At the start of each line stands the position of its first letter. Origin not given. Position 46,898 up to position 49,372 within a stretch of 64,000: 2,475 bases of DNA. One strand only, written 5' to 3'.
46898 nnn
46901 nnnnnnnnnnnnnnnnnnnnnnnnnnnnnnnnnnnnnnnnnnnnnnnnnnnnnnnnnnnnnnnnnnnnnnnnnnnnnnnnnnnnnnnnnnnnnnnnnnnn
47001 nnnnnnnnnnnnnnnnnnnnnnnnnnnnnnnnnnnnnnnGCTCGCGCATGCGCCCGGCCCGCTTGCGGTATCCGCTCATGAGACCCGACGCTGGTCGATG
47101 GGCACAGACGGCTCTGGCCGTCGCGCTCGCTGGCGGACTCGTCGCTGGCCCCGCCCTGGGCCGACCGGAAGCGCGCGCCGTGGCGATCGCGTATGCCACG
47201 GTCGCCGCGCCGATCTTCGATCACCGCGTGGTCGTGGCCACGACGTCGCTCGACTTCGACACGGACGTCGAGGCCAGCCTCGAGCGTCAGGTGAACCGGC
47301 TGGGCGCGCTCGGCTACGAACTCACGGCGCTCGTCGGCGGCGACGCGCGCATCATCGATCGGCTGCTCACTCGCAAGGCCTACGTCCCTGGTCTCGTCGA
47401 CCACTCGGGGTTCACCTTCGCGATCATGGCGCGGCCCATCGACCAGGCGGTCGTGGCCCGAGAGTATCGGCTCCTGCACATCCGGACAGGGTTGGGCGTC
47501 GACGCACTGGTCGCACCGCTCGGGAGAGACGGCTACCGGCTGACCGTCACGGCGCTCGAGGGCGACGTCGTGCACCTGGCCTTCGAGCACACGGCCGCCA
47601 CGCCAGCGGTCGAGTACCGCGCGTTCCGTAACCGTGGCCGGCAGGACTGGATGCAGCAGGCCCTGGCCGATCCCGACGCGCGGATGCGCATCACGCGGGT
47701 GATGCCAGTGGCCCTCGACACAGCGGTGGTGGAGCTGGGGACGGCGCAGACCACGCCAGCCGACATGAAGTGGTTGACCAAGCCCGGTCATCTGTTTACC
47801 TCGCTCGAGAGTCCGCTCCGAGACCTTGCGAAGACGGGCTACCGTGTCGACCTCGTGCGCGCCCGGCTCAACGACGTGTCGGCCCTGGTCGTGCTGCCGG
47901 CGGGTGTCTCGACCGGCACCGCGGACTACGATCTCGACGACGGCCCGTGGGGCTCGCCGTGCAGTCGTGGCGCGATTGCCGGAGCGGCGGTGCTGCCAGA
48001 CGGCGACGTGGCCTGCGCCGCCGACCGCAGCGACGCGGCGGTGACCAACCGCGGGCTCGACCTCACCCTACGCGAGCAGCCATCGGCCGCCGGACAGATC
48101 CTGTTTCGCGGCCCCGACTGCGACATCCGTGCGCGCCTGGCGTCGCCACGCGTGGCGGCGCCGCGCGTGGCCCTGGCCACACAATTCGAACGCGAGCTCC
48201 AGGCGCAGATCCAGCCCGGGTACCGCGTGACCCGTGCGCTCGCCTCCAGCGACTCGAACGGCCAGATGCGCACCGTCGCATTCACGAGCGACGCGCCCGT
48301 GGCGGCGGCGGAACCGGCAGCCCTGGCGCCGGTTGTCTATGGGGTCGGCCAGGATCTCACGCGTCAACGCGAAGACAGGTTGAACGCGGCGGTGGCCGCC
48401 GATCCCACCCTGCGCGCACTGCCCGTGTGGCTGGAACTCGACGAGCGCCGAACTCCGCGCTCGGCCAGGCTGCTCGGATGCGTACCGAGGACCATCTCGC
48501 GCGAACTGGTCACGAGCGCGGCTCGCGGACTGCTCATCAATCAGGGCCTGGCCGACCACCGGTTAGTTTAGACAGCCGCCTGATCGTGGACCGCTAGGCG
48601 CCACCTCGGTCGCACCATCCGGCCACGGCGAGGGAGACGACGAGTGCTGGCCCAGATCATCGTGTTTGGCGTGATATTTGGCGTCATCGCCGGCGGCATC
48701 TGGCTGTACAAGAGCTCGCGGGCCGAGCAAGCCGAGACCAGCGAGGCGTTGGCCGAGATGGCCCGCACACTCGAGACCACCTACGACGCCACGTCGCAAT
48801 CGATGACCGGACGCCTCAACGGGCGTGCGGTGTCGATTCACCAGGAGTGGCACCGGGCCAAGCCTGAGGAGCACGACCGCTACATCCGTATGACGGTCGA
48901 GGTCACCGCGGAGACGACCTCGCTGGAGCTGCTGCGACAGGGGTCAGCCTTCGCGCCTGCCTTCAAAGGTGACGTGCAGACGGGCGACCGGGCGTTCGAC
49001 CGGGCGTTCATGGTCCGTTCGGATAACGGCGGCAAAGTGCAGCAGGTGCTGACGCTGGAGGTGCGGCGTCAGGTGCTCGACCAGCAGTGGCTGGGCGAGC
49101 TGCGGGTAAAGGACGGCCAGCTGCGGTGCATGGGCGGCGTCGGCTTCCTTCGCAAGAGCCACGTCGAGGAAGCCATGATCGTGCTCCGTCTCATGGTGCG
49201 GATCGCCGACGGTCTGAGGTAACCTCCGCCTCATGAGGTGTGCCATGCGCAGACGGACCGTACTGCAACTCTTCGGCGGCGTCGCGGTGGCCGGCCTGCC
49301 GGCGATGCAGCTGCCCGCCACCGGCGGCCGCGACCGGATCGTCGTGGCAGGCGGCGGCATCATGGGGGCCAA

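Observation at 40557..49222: Ser/Thr-kinase-coupled ECF sigma factor divergent from a five-gene operon of uncharacterised envelope proteins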

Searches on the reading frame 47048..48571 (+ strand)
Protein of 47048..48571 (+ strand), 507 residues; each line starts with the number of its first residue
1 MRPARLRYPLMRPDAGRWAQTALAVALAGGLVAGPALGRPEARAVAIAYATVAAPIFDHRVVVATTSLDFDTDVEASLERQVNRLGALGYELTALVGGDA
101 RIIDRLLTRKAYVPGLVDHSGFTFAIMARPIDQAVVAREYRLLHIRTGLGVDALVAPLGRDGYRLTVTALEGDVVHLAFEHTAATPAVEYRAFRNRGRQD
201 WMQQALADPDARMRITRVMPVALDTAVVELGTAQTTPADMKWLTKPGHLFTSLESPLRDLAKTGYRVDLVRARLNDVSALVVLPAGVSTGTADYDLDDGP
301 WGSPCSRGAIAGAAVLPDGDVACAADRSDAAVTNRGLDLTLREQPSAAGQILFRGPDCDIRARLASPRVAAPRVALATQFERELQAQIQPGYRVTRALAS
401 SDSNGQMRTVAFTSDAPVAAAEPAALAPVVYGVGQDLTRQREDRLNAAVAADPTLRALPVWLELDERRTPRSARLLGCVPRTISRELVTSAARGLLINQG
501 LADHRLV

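Call 8: search_protein_families(library=pfam, proteins=[window:47048-48571:+], max_evalue=0.01)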
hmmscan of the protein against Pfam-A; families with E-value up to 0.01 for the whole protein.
window:47048-48571:+ (507 aa): 0 families

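Call 9: search_protein_families(library=ncbifam, proteins=[window:47048-48571:+], max_evalue=0.01)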
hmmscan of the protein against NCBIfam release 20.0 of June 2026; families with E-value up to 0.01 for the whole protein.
window:47048-48571:+ (507 aa): 0 families

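Call 12: find_encoding_contigs(protein=window:47048-48571:+, flank=10000, max_places=6)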
Protein window:47048-48571:+ (507 aa): 11 contigs read that carry it; 6 places shown.
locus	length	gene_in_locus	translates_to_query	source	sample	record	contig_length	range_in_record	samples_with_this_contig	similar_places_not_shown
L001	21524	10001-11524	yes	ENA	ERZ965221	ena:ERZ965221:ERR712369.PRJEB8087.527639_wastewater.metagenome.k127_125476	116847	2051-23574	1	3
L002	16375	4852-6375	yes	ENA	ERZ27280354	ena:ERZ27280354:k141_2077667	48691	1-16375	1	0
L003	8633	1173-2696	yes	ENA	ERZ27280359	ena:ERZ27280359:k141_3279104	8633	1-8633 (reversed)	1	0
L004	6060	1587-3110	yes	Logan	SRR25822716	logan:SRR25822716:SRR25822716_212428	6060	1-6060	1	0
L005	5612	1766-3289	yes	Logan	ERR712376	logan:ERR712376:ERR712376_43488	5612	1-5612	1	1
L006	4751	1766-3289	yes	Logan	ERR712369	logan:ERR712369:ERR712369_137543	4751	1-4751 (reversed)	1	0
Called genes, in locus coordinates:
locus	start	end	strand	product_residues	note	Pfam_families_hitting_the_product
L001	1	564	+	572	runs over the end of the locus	PF00749:tRNA-synt_1c, PF03950:tRNA-synt_1c_C, PF20974:tRNA-synt_1c_C2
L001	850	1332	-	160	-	PF04073:tRNA_edit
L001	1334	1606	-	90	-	-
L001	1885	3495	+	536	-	PF04389:Peptidase_M28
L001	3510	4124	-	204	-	PF07638:Sigma70_ECF, PF20432:Xre-like-HTH (faint), PF08281:Sigma70_r4_2, PF04545:Sigma70_r4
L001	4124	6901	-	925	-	PF00069:Pkinase, PF07714:PK_Tyr_Ser-Thr, PF03109:ABC1 (weak)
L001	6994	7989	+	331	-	PF00041:fn3 (weak)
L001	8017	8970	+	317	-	PF12483:GIDE (weak)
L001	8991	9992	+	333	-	-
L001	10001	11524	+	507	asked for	-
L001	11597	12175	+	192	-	-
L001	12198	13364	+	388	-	PF07992:Pyr_redox_2 (faint), PF13738:Pyr_redox_3 (faint), PF00070:Pyr_redox (faint), PF00890:FAD_binding_2 (weak), PF01266:DAO, PF13450:NAD_binding_8 (faint)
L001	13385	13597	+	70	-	-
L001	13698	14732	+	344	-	PF00561:Abhydrolase_1, PF07819:PGAP1 (faint), PF12146:Hydrolase_4, PF12697:Abhydrolase_6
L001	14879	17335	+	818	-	PF12704:MacB_PCD, PF02687:FtsX, PF12704:MacB_PCD, PF02687:FtsX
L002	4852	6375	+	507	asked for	-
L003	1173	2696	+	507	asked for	-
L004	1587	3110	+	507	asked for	-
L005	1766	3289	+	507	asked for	-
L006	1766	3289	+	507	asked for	-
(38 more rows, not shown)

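Call 13: find_homologous_proteins(query=window:47048-48571:+, max_evalue=0.001)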
Query window:47048-48571:+ (507 aa): 43 proteins with E <= 0.001 among 8000 candidates.
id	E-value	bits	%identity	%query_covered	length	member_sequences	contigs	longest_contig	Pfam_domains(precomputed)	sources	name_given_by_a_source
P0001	0.0e+0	1095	100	100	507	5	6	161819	-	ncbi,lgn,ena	-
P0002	2.2e-256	869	81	98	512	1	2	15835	-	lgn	-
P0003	4.1e-200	684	70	90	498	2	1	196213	-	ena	-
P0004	2.5e-179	615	63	89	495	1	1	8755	-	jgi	-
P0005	2.8e-178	612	64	89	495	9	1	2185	-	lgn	-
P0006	1.9e-177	609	62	89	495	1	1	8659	-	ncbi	-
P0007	1.5e-176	606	63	90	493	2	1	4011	-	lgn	-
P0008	2.3e-176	606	62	89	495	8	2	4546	-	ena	-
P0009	3.6e-176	605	63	89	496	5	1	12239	-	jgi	-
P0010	1.2e-175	603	63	90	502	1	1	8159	-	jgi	-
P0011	1.7e-175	603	62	91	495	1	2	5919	-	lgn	-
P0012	2.1e-175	602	62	91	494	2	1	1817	-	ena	-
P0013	4.3e-175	601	63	90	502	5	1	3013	-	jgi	-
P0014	2.4e-174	599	62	90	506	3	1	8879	-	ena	-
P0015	2.4e-174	599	61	91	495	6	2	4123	-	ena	-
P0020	1.8e-169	583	62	88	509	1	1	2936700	-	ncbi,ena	-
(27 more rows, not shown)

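Call 15: find_related_loci(query=A1, collection=genome_contigs, flank=10000)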
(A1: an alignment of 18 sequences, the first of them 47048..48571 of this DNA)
Query A1 (507 aa) in genome_contigs; peptide patterns used: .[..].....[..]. (x = any residue, [..] = any of these).
39 stretches matched a pattern; 14 encode a relative of the query (tblastn E <= 1e-3); 14 distinct loci.
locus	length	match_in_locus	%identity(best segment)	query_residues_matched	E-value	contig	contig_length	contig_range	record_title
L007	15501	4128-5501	63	57-506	0e+0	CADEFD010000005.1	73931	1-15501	MAG: uncultured Acidobacteria bacterium isolate Acidobacteria sp. RBC068 genome assembly, contig: MAG068_5, whole genome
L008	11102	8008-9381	62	57-506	6e-179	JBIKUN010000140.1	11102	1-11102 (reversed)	MAG: Vicinamibacterales bacterium isolate ME2015-08-11_3300044626_group6_bin9 Rohwer_bin10_scaffold_6293_c1, whole genom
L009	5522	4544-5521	70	57-382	2e-151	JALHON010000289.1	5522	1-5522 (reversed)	MAG: Acidobacteria bacterium isolate bin.151 c_000000047108, whole genome shotgun sequence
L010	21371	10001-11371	54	57-505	4e-142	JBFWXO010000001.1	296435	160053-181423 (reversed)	MAG: Vicinamibacterales bacterium isolate CA_2019_TPBS_142 NODE_310_length_296435_cov_6.341175_TPBS, whole genome shotgu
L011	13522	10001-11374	62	57-506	2e-180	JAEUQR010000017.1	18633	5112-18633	MAG: Acidobacteria bacterium isolate new MAG-256 k141_4439381, whole genome shotgun sequence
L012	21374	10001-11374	47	54-503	4e-128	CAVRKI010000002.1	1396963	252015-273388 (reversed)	MAG: uncultured Acidobacteriota bacterium isolate MFD09730.bin.2.47 genome assembly, contig: contig_1621, whole genome s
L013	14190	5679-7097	47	44-506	1e-124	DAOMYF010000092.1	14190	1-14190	MAG TPA_asm: Bryobacteraceae bacterium isolate AMR_MDS_5633 NODE_1437_length_14190_cov_17.662045, whole genome shotgun s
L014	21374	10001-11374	45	57-506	8e-124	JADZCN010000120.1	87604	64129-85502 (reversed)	MAG: Acidobacteria bacterium isolate SJ725 c_000001092291, whole genome shotgun sequence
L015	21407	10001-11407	45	46-506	1e-114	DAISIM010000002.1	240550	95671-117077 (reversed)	MAG TPA_asm: Bryobacteraceae bacterium isolate CTOTU7349 NODE_19_length_240550_cov_6.369276, whole genome shotgun sequen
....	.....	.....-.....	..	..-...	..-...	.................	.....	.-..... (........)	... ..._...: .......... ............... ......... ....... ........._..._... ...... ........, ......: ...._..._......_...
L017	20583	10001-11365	47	59-506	4e-109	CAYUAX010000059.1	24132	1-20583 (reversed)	MAG TPA_asm: uncultured Bifidobacteriaceae bacterium isolate binchicken_co311_36 genome assembly, contig: NODE_3591_leng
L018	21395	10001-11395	45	47-506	1e-106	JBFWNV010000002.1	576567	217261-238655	MAG: Vicinamibacterales bacterium isolate CA_2019_TPBF_120 NODE_104_length_576567_cov_7.852705_TPBF, whole genome shotgu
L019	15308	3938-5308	42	57-506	1e-105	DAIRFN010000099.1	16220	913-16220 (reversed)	MAG TPA_asm: Vicinamibacterales bacterium isolate CTOTU25586 NODE_1327_length_16220_cov_4.539313, whole genome shotgun s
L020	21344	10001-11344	44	55-496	1e-101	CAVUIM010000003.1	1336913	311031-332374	MAG: uncultured Acidobacteriota bacterium isolate MFD04651.bin.1.237 genome assembly, contig: contig_6576, whole genome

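Call 47: find_encoding_contigs(protein=P0002, flank=10000, max_places=1)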
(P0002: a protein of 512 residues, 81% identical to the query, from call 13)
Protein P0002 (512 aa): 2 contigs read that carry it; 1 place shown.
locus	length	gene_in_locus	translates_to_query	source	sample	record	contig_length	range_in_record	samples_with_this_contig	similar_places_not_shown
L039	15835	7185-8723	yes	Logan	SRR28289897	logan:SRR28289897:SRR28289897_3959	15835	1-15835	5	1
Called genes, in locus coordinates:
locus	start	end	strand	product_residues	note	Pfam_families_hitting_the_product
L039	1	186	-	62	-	?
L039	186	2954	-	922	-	PF00069:Pkinase, PF07714:PK_Tyr_Ser-Thr, PF03109:ABC1 (weak), PF07719:TPR_2 (faint)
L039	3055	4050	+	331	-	PF00041:fn3 (faint)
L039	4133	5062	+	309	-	-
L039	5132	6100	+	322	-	PF12483:GIDE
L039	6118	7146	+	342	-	-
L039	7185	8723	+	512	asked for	-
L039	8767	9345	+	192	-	-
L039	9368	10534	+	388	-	PF07992:Pyr_redox_2 (faint), PF00070:Pyr_redox (faint), PF00890:FAD_binding_2 (weak), PF01266:DAO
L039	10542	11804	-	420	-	PF01070:FMN_dh, PF03060:NMO (weak), PF00478:IMPDH (faint)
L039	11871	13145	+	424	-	PF00155:Aminotran_1_2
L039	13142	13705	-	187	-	PF12867:DinB_2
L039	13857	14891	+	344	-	PF01738:DLH (faint), PF00561:Abhydrolase_1, PF07819:PGAP1 (faint), PF12146:Hydrolase_4, PF12697:Abhydrolase_6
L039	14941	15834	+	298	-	?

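Call 48: find_encoding_contigs(protein=P0003, flank=10000, max_places=1)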
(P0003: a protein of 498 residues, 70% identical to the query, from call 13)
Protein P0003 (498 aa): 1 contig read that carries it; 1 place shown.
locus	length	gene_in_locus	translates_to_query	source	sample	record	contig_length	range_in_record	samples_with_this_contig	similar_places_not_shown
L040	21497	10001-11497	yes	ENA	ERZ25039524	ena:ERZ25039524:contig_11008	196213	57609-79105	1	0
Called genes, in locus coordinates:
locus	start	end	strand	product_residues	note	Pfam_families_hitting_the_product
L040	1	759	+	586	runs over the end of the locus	PF00749:tRNA-synt_1c, PF03950:tRNA-synt_1c_C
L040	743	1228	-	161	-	PF04073:tRNA_edit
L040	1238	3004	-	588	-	PF01425:Amidase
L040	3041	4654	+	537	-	PF04389:Peptidase_M28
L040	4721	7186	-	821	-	PF12704:MacB_PCD, PF02687:FtsX, PF12704:MacB_PCD, PF02687:FtsX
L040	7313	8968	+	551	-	PF11335:DUF3137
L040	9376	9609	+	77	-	-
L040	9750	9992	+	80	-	-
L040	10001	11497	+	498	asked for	-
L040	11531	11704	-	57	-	-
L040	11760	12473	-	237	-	PF01070:FMN_dh, PF03060:NMO (weak), PF00478:IMPDH (faint), PF01645:Glu_synthase (faint)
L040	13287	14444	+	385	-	PF00155:Aminotran_1_2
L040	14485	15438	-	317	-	PF23023:Anti-Pycsar_Apyc1, PF00753:Lactamase_B (weak), PF13483:Lactamase_B_3 (weak), PF12706:Lactamase_B_2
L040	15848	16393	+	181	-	-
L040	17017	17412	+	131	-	-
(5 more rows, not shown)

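Call 53: predict_structure(alignment_id=A1)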
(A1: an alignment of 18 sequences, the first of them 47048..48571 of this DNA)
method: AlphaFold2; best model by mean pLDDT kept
length: 507 residues; sequences in the alignment: 18
mean_pLDDT: 84.9   pTM: 0.82
mean pLDDT of the five models: 84.9, 83.9, 82.4, 82.2, 81.9
residues with pLDDT >= 90: 324; 70-90: 109; 50-70: 20; < 50: 54
segments of 3 or more residues with pLDDT < 50: 1-18, 29-34, 36-39, 41-51, 420-434
pLDDT, mean of each block of 10 residues (from residue 1): 31 42 52 47 46 81 87 89 92 96 94 87 95 89 91 94 94 94 91 95 97 96 92 96 95 96 95 93 95 87 81 92 89 90 90 91 88 92 93 95 93 82 32 61 90 89 85 92 89 94 93
secondary structure, 60 per line:
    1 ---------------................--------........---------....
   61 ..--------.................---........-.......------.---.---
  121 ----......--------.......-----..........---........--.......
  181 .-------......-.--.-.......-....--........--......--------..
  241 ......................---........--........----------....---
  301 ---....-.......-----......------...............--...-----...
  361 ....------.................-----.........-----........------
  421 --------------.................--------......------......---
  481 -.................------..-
elements in order: H16-31 H40-47 E57-62 H71-87 E91-98 H100-106 E125-130 E139-145 H151-160 E164-171 E174-181 E189-194 H201-207 H209-212 E215-222 E225-230 E239-246 H247-262 E266-273 E276-283 E294-297 E309-315 E321-326 E333-344 E350-352 H358-364 H371-387 E393-401 E407-414 H435-451 E460-465 E472-477 H482-498

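Call 55: search_protein_families(library=padloc, proteins=[window:47048-48571:+], max_evalue=0.01)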
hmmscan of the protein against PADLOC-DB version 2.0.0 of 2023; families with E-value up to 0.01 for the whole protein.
window:47048-48571:+ (507 aa): 0 families

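Call 89: search_protein_families(library=pfam, proteins=[L039:4133-5062:+, L010:18682-19830:-, L010:8094-8735:+], max_evalue=0.001)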
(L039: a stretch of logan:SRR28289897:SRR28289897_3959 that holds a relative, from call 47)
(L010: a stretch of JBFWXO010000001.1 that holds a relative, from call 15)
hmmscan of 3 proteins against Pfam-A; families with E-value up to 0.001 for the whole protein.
L039:4133-5062:+ (309 aa): 0 families

L010:18682-19830:- (382 aa): 1 family
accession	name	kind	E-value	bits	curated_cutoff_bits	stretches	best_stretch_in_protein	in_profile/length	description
PF13884.11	Peptidase_S74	-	1.3e-12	48.2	22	1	272-331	1-57/58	Chaperone of endosialidase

L010:8094-8735:+ (213 aa): 0 families

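Call 95: find_encoding_contigs(protein=P0020, flank=10000, max_places=1)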
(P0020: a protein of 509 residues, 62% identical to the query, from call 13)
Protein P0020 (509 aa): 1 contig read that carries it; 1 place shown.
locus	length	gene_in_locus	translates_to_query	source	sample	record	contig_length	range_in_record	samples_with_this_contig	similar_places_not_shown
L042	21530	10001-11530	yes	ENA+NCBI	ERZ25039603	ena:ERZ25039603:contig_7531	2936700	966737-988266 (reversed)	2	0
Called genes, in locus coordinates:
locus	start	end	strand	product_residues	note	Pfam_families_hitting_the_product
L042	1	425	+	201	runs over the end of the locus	-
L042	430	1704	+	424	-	PF05940:NnrS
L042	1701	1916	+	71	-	PF11278:DUF3079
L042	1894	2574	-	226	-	PF00027:cNMP_binding, PF13545:HTH_Crp_2, PF12802:MarR_2 (faint), PF00325:Crp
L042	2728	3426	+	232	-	PF04405:ScdA_N, PF01814:Hemerythrin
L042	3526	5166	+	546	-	PF02310:B12-binding, PF04055:Radical_SAM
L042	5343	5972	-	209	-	PF00563:EAL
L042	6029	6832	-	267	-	PF01048:PNP_UDP_1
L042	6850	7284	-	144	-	-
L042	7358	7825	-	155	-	PF03928:HbpS-like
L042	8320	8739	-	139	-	-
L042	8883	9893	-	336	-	PF00041:fn3 (faint)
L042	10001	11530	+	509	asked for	-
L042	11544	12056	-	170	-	PF12158:DUF3592 (weak)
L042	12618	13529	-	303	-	PF06727:DUF1207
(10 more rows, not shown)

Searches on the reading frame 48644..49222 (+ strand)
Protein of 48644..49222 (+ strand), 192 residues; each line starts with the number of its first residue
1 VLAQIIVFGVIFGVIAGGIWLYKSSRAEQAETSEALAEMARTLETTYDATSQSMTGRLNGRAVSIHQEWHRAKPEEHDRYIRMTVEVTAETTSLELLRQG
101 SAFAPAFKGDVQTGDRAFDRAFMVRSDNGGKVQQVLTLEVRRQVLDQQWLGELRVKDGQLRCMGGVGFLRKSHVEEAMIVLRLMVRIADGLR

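Call 8: search_protein_families(library=pfam, proteins=[window:48644-49222:+], max_evalue=0.01)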
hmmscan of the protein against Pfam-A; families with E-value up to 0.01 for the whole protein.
window:48644-49222:+ (192 aa): 0 families

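Call 9: search_protein_families(library=ncbifam, proteins=[window:48644-49222:+], max_evalue=0.01)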
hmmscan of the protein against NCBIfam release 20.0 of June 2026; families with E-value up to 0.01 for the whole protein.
window:48644-49222:+ (192 aa): 0 families

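Call 55: search_protein_families(library=padloc, proteins=[window:48644-49222:+], max_evalue=0.01)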
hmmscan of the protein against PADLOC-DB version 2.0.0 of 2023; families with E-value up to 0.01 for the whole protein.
window:48644-49222:+ (192 aa): 0 families

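Call 93: search_protein_representatives(protein=window:48644-49222:+)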
Query: 192 residues. Proteins with E-value up to 0.001 (for the whole library): 58; up to 1e-10: 17; up to 1e-30: 3. The best 58 are listed.
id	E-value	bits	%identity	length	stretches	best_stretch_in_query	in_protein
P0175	2.6e-84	297.5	70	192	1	1-192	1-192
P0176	7.7e-53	195.1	84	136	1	1-108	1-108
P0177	6.1e-35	136.8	41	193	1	1-191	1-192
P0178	3.6e-29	118.0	39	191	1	1-188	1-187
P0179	9.8e-26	106.8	34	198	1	10-191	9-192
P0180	6.2e-25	104.2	50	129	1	72-191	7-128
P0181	3.0e-23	98.7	35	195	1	5-191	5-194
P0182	3.9e-19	85.3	35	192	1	4-191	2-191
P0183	9.8e-18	80.8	33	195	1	7-191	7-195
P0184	1.5e-16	76.9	33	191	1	13-191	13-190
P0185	6.0e-16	74.9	31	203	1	3-191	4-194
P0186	1.0e-14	70.9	36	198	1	8-188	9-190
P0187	1.0e-14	70.9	32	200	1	2-191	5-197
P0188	2.7e-13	66.3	32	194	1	10-191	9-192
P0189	5.5e-13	65.3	32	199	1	4-191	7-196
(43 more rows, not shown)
